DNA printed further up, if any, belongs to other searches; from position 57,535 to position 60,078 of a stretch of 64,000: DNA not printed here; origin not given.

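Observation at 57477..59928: Orphan module at the edge of the R-M island: 43-aa Gly/Ser/Asn-rich peptide, stem-loop, and a 747-aa HTH-like/TPR-like/ankyrin protein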

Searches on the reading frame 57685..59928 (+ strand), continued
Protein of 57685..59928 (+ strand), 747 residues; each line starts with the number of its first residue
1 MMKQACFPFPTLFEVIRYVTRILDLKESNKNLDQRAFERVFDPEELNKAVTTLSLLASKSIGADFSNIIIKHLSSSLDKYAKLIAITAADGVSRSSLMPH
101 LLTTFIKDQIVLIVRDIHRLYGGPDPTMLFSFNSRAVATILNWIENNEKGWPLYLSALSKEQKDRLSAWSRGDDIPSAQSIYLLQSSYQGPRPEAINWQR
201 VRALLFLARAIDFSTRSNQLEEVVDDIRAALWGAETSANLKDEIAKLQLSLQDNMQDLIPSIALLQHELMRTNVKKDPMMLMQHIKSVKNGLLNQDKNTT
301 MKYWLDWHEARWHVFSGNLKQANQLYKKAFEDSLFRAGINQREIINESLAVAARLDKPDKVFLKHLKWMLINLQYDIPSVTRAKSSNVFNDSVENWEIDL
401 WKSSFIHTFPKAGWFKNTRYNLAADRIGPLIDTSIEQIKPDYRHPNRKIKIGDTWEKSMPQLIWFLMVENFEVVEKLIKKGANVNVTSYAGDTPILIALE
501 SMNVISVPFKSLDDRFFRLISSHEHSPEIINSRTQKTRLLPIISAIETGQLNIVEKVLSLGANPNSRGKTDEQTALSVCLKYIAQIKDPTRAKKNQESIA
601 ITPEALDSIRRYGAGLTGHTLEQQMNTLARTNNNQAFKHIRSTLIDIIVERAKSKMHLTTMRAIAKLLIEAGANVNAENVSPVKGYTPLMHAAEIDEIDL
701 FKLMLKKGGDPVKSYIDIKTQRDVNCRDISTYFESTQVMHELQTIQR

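Call 65: search_solved_structures(query=A7, max_evalue=10, show_alignments=3)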
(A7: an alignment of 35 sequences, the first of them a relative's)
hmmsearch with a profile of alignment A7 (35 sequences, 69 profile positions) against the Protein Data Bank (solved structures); distinct sequences matched with E-value up to 10: 3.
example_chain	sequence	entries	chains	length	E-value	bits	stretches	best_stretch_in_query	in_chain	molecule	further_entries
1fbq_A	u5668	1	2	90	0.48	13.3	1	2-37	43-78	HEAT SHOCK FACTOR PROTEIN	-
1fbu_A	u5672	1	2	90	0.91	12.4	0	3-37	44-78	HEAT SHOCK FACTOR PROTEIN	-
1fbs_A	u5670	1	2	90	0.92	12.4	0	2-37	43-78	HEAT SHOCK FACTOR PROTEIN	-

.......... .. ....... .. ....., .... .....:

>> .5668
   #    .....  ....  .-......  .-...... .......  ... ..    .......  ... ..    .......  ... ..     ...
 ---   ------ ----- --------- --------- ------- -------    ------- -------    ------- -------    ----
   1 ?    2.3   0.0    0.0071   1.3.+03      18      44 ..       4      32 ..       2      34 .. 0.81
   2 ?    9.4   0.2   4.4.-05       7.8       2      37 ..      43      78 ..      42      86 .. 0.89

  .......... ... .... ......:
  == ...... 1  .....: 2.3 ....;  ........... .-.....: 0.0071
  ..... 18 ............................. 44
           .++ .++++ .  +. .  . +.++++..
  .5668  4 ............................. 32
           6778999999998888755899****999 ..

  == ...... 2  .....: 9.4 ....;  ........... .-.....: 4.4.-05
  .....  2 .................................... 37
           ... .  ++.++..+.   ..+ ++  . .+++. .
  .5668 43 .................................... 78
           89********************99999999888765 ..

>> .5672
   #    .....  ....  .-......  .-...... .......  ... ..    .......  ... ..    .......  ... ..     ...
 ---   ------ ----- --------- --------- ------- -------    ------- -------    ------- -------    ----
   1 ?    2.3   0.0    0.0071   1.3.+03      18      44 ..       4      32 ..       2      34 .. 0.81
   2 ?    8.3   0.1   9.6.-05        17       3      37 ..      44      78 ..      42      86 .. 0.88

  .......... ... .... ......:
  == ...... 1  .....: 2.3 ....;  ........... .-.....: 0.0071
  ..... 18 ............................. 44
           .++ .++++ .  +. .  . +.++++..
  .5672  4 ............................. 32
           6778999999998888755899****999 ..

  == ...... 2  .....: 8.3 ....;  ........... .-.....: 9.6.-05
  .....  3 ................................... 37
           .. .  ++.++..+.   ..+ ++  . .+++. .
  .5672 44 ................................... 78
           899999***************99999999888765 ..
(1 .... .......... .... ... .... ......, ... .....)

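Call 67: search_protein_families(library=pfam, alignment_id=A7, max_evalue=1)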
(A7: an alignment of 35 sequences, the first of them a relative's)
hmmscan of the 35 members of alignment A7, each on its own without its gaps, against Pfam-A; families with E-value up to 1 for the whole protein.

A. member 1, L001:9772-9990:+ (73 aa): 1 family
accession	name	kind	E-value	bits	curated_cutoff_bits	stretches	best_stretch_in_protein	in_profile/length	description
PF18514.6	MDY2_C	-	0.012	15.8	25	1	3-24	16-36/38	Ubiquitin-like protein MDY2, C-terminal domain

B. families by the number of members that match (of 35 scanned): 15 families
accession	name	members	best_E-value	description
PF07927.17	HicA_toxin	11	0.00027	HicA toxin of bacterial toxin-antitoxin,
PF12375.13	DUF3653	4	0.014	Phage protein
PF18514.6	MDY2_C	2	0.012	Ubiquitin-like protein MDY2, C-terminal domain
PF21100.3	MCM_C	2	0.043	MCM protein C-terminal winged helix-turn-helix domain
PF12607.13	DUF3772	1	0.0054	Protein of unknown function (DUF3772)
PF22970.2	DUF7028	1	0.027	Domain of unknown function (DUF7028)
PF14791.11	DNA_pol_B_thumb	1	0.036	DNA polymerase beta thumb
PF08134.16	cIII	1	0.095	cIII protein family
PF08001.16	CMV_US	1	0.097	CMV US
PF00465.25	Fe-ADH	1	0.11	Iron-containing alcohol dehydrogenase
PF13463.12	HTH_27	1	0.13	Winged helix DNA-binding domain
PF21759.2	AIR2-like_ZnK4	1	0.14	AIR2-like, CCHC-type 1 zinc finger 4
PF08127.18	Propeptide_C1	1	0.15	Peptidase family C1 propeptide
PF19147.5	DUF5829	1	0.18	Family of unknown function (DUF5829)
PF08820.15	DUF1803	1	0.21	Domain of unknown function (DUF1803)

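Call 78: search_protein_families(library=pfam, alignment_id=A8, max_evalue=0.00001)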
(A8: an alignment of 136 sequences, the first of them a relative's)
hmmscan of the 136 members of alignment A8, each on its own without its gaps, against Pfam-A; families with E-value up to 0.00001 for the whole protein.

A. member 1, L001:12760-13764:+ (335 aa): 1 family
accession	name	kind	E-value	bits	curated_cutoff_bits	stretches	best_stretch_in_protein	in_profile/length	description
PF25583.1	WCX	-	6.9e-10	39.6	23.9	1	250-326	2-75/76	WCX domain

B. families by the number of members that match (of 136 scanned): 109 families (the first 25 are shown)
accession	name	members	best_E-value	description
PF02384.22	N6_Mtase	5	3.2e-108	N-6 DNA Methylase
PF12161.14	HsdM_N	5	2.7e-19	HsdM N-terminal domain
PF00270.35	DEAD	3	2.7e-49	DEAD/DEAH box helicase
PF18897.5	Gp3-like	3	1.3e-47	Recombination directionality factor-like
PF09588.16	YqaJ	3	7.8e-47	YqaJ-like viral recombinase domain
PF00271.37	Helicase_C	3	2.8e-32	Helicase conserved C-terminal domain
PF00145.23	DNA_methylase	2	7.7e-83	C-5 cytosine-specific DNA methylase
PF22491.1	DUF6988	2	5e-52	Family of unknown function (DUF6988)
PF04002.20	RadC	2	1.7e-43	RadC-like JAB domain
PF04851.21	ResIII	2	2.4e-37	Type III restriction enzyme, res subunit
PF03235.19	GmrSD_N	2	7.3e-30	GmrSD restriction endonuclease, N-terminal domain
PF00717.28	Peptidase_S24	2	6e-29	Peptidase S24-like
PF02661.23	Fic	2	1.4e-19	Fic/DOC family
PF00589.27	Phage_integrase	2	4.8e-18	Phage integrase family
PF01966.28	HD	2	6e-08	HD domain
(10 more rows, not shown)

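Call 79: search_protein_families(library=padloc, alignment_id=A8, max_evalue=1e-10)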
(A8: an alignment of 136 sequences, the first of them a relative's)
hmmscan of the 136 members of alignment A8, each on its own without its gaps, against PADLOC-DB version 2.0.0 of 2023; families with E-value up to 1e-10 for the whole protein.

A. member 1, L001:12760-13764:+ (335 aa): 0 families

B. families by the number of members that match (of 136 scanned): 319 families (the first 25 are shown)
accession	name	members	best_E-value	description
PDLC03032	MTase_I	6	1.1e-293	Type I methyltransferase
PDLC04134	mad2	6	5e-58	mads_2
PDLC03027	MTase_I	5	0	Type I methyltransferase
PDLC03026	MTase_I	5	3.3e-196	Type I methyltransferase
PDLC03022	MTase_I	5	5.1e-180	Type I methyltransferase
PDLC03021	MTase_I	5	2.3e-178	Type I methyltransferase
PDLC03031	MTase_I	5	2.5e-126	Type I methyltransferase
PDLC03019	MTase_I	5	5.2e-67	Type I methyltransferase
PDLC03025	MTase_I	5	4.1e-65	Type I methyltransferase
PDLC03029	MTase_I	5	7e-61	Type I methyltransferase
PDLC03035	MTase_I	5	3.3e-60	Type I methyltransferase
PDLC03240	MTase_II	5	1.3e-58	Type II methyltransferase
PDLC03033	MTase_I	5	1.3e-53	Type I methyltransferase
PDLC03036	MTase_I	5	6e-39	Type I methyltransferase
PDLC03318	MTase_II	5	1.9e-28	Type II methyltransferase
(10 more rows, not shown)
